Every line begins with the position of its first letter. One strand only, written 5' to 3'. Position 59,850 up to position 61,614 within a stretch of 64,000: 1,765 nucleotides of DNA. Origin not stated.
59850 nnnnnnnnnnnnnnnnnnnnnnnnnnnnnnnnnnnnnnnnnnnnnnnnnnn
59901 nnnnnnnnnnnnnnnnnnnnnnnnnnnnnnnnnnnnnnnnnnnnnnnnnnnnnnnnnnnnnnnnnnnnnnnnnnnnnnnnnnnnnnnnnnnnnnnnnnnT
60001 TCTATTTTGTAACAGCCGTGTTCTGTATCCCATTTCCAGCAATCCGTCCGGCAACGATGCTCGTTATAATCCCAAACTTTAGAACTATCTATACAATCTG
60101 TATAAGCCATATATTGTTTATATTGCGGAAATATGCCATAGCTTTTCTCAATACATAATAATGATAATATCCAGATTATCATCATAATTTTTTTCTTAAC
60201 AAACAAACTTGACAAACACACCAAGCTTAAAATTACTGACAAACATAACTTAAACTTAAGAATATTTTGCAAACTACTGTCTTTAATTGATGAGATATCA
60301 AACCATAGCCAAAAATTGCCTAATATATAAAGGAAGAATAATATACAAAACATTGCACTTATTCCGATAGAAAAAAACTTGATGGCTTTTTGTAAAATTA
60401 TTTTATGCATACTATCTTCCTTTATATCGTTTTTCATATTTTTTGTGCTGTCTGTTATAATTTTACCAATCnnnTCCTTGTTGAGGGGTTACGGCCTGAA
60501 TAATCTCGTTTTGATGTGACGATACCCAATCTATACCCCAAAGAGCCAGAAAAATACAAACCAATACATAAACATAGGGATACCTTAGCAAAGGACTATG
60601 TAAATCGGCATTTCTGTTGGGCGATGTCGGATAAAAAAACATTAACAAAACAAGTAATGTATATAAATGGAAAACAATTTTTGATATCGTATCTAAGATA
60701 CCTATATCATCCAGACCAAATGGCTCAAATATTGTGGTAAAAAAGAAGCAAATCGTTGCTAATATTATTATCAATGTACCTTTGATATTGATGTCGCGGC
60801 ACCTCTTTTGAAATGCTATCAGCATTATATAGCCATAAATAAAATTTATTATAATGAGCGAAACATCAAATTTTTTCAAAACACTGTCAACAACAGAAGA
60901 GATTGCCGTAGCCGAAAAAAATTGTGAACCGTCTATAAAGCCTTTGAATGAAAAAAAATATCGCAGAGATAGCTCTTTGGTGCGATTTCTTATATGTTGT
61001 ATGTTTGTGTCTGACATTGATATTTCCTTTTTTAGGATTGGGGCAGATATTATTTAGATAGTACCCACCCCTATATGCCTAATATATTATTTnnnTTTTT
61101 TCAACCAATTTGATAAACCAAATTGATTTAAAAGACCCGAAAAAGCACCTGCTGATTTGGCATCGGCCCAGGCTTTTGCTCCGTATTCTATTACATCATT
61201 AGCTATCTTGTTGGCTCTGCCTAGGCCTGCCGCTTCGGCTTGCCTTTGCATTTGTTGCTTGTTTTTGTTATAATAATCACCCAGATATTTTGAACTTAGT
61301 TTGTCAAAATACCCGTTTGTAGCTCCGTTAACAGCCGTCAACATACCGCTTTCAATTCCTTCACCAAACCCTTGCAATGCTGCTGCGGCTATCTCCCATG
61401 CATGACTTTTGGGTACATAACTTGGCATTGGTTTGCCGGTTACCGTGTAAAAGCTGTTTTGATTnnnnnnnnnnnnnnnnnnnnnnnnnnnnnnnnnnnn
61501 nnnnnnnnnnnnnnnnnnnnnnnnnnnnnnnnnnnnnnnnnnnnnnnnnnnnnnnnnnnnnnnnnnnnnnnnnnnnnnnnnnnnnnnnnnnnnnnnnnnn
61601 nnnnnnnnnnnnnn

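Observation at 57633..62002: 4.3-kb polymorphic-toxin/immunity-like island between hisS and rplS with nested same-strand repeats (A-B-C-C'-B'-A')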

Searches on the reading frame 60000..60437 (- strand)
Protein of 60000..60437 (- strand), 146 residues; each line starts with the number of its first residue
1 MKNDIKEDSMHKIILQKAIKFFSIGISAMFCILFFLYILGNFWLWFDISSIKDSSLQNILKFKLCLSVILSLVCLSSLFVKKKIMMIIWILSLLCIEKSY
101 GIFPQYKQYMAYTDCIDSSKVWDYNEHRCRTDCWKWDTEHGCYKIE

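Call 6: search_protein_families(library=pfam, max_evalue=1, proteins=[window:60000-60437:-])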
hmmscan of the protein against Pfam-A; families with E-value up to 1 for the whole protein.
seq(146 aa): 0 families

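Call 7: search_protein_families(library=ncbifam, max_evalue=1, proteins=[window:60000-60437:-])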
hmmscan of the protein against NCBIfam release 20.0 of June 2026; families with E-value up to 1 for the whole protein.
seq(146 aa): 1 family
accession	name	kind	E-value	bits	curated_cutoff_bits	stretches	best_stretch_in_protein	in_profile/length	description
NF045476.1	Opp4C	equivalog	0.0043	16.4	350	1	8-95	67-151/278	oligopeptide ABC transporter permease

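Call 66: find_homologous_proteins(query=window:60000-60410:-, max_evalue=0.01)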
Query seq(137 aa) (137 aa): 5 proteins with E <= 0.01 among 25 candidates.
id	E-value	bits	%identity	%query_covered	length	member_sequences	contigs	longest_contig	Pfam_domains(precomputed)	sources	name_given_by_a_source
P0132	5.8e-86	304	100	100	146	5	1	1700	-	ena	-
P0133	1.4e-66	241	78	100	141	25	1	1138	-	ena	-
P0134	8.0e-38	148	76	66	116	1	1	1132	-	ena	-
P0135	4.1e-9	55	84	22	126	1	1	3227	-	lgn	-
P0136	4.3e-5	42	66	23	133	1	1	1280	-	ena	-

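Call 84: search_protein_families(library=padloc, max_evalue=0.1, proteins=[window:60000-60410:-])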
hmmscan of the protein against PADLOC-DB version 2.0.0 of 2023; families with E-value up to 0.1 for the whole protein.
seq(137 aa): 1 family
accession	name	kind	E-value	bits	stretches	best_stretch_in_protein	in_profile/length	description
PDLC02362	PycTM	-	0.016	14.1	1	7-33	50-74/74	-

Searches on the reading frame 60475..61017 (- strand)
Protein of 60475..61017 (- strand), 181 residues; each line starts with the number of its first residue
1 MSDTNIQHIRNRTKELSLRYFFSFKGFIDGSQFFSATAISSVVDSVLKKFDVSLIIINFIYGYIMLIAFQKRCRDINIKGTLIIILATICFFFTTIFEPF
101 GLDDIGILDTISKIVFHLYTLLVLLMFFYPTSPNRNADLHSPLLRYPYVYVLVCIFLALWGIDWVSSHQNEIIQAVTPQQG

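Call 6: search_protein_families(library=pfam, max_evalue=1, proteins=[window:60475-61017:-])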
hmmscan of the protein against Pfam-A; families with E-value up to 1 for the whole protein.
seq(181 aa): 1 family
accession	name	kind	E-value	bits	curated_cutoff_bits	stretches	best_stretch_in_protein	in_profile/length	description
PF05656.20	DUF805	-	0.22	12.4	25.7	1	45-136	38-107/111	Protein of unknown function (DUF805)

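Call 7: search_protein_families(library=ncbifam, max_evalue=1, proteins=[window:60475-61017:-])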
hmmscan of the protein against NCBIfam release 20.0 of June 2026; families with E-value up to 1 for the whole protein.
seq(181 aa): 1 family
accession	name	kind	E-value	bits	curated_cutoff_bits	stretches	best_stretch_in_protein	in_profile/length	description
NF047874.1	MASE3_PAS_HK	subfamily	0.11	11.2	560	1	5-134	36-168/655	MASE3 domain-containing sensor histidine kinase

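Call 84: search_protein_families(library=padloc, max_evalue=0.1, proteins=[window:60475-61017:-])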
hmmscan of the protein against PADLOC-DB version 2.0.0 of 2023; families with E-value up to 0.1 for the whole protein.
seq(181 aa): 0 families

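Call 85: search_protein_families(library=phrogs, max_evalue=0.1, proteins=[window:60475-61017:-])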
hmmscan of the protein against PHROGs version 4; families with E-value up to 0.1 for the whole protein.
seq(181 aa): 1 family
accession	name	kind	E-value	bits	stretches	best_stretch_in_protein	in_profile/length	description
phrog_11491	-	unknown function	0.096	13.7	0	46-96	28-78/198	-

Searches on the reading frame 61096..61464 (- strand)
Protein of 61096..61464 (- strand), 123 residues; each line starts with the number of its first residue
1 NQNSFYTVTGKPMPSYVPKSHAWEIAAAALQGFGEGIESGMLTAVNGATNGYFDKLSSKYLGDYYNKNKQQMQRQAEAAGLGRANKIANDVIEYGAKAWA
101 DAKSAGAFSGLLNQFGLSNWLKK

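Call 61: search_solved_structures(query=A4, max_evalue=10)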
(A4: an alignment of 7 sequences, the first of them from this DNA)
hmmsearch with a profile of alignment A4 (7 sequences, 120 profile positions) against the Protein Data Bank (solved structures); distinct sequences matched with E-value up to 10: 2.
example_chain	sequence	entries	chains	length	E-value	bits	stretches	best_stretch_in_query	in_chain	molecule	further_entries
3qgb_A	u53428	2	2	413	0.53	13.8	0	61-106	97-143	Fem-3 mRNA-binding factor 2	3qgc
8vvn_C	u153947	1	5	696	1.9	12.1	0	19-58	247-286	MotA/TolQ/ExbB proton channel domain-containing protein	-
